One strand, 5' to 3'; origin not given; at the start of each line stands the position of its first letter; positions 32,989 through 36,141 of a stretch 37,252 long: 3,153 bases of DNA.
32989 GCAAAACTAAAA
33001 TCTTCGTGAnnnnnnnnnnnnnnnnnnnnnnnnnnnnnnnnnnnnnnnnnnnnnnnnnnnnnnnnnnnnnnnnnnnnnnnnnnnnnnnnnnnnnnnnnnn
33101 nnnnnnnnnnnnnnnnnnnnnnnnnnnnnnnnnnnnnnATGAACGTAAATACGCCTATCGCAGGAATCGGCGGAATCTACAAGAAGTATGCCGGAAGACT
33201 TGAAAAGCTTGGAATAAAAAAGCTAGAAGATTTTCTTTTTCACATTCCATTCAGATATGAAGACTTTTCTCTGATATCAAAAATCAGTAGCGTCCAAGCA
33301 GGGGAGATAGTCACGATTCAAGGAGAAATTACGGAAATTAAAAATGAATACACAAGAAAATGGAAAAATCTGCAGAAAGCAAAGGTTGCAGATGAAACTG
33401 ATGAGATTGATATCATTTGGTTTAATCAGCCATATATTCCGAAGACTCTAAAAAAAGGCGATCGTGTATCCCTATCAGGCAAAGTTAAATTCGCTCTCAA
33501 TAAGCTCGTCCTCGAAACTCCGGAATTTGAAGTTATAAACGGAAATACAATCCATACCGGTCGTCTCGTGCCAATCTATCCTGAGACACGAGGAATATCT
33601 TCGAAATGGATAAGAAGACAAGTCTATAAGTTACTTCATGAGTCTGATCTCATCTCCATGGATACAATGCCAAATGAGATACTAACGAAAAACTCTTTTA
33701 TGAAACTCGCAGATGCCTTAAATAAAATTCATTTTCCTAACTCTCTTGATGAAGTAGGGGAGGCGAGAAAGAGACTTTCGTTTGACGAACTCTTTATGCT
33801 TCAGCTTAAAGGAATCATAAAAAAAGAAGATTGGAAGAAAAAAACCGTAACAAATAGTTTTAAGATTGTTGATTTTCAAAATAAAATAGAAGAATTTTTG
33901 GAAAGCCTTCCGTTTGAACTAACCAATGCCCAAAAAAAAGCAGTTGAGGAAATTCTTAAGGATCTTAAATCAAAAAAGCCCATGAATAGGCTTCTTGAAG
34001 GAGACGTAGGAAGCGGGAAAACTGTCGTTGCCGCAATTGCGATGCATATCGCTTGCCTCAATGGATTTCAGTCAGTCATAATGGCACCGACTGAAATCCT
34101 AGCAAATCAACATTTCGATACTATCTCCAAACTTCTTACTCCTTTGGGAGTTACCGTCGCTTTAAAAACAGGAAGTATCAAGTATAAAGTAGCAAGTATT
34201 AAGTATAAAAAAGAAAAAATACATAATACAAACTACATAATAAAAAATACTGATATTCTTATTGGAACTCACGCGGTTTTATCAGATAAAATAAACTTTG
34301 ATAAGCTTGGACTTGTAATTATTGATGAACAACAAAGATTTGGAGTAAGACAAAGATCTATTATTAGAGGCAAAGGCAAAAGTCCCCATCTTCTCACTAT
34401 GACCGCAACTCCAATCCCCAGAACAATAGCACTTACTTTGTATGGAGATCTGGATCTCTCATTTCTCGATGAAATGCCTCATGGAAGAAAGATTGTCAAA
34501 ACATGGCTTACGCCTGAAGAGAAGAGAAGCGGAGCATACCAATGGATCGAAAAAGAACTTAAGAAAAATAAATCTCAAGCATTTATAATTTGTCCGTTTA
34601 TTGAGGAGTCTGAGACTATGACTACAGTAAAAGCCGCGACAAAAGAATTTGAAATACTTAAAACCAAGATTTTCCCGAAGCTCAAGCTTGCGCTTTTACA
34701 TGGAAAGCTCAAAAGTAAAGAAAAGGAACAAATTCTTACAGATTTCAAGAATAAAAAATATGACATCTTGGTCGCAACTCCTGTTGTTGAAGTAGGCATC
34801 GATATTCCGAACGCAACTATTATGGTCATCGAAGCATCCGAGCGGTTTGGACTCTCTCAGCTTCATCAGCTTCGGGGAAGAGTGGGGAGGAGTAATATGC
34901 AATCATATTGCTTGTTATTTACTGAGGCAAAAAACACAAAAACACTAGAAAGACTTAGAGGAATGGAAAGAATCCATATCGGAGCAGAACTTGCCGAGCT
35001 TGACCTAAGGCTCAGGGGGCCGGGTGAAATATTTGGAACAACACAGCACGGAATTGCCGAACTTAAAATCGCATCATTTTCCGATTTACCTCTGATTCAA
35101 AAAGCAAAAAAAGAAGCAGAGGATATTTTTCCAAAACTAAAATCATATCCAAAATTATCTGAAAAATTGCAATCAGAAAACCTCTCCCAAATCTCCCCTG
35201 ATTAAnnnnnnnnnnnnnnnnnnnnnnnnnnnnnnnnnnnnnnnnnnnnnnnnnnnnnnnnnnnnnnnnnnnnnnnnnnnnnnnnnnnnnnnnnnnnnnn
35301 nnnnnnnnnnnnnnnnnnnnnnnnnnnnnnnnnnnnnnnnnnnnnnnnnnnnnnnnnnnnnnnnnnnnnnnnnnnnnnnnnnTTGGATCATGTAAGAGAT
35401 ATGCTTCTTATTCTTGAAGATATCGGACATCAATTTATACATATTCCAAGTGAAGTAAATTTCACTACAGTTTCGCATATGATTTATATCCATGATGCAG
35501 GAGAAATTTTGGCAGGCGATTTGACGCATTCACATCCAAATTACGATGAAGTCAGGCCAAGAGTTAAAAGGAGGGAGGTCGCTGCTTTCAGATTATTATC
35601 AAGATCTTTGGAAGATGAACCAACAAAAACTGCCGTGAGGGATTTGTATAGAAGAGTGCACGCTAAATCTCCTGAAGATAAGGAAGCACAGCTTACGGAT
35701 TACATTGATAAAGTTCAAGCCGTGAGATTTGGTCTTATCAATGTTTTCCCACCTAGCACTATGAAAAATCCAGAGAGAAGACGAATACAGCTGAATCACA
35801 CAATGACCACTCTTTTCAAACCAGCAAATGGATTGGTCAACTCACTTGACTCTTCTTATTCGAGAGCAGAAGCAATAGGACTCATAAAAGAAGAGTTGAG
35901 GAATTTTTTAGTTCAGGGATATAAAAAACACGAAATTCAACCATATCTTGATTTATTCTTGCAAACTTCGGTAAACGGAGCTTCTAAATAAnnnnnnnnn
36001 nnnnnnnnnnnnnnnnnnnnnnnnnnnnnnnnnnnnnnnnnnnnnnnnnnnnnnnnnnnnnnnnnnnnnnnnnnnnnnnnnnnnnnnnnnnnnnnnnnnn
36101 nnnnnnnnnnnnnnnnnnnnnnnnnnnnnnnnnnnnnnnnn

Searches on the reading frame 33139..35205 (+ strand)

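Call 50: search_protein_families(library=pfam, proteins=[window:33139-35205:+], max_evalue=0.01)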
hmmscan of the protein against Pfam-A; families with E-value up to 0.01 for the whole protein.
window:33139-35205:+ (688 aa): 11 families
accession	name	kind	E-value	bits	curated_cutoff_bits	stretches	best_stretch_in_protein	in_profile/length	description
PF00270.35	DEAD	-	1.2e-24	87.4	26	1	262-430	1-164/167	DEAD/DEAH box helicase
PF17191.10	RecG_wedge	-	3.2e-23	82.5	23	1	18-163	13-156/162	RecG wedge domain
PF00271.37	Helicase_C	-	2.8e-21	76.3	23.5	1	468-585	4-109/110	Helicase conserved C-terminal domain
PF04851.21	ResIII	-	1.2e-11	45.2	22.5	1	259-425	2-162/164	Type III restriction enzyme, res subunit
PF01336.31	tRNA_anti-codon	-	3.8e-09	36.8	27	1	58-133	1-75/75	OB-fold nucleic acid binding domain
PF19833.4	RecG_dom3_C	-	2.2e-08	34.5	26.8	1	615-666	4-57/87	ATP-dependent DNA helicase RecG, domain 3, C-terminal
PF22590.2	Cas3-like_C_2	-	3.4e-08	34.1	27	1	494-585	9-104/106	CRISPR-associated nuclease/helicase Cas3, C-terminal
PF07517.20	SecA_DEAD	-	9.9e-07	28.7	24.6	1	286-397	95-205/290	SecA DEAD-like domain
PF16203.11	ERCC3_RAD25_C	-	3.7e-05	23.6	27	1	513-587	78-153/248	ERCC3/RAD25/XPB C-terminal helicase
PF13604.12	AAA_30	-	0.0011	19.2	27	1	261-404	2-103/191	AAA domain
PF10236.15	DAP3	-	0.0058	16.3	23.1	0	269-316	11-58/311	Mitochondrial ribosomal death-associated protein 3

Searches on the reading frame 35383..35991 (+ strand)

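Call 50: search_protein_families(library=pfam, proteins=[window:35383-35991:+], max_evalue=0.01)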
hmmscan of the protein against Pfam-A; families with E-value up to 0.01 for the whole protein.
window:35383-35991:+ (202 aa): 2 families
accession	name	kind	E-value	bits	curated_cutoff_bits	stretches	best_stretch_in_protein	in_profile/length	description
PF13023.12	HD_3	-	7.6e-06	26.4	22.5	1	22-114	42-128/165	HD domain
PF12917.13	YfbR-like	-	0.0055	16.9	25.9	1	23-113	50-137/182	5'-deoxynucleotidase YfbR-like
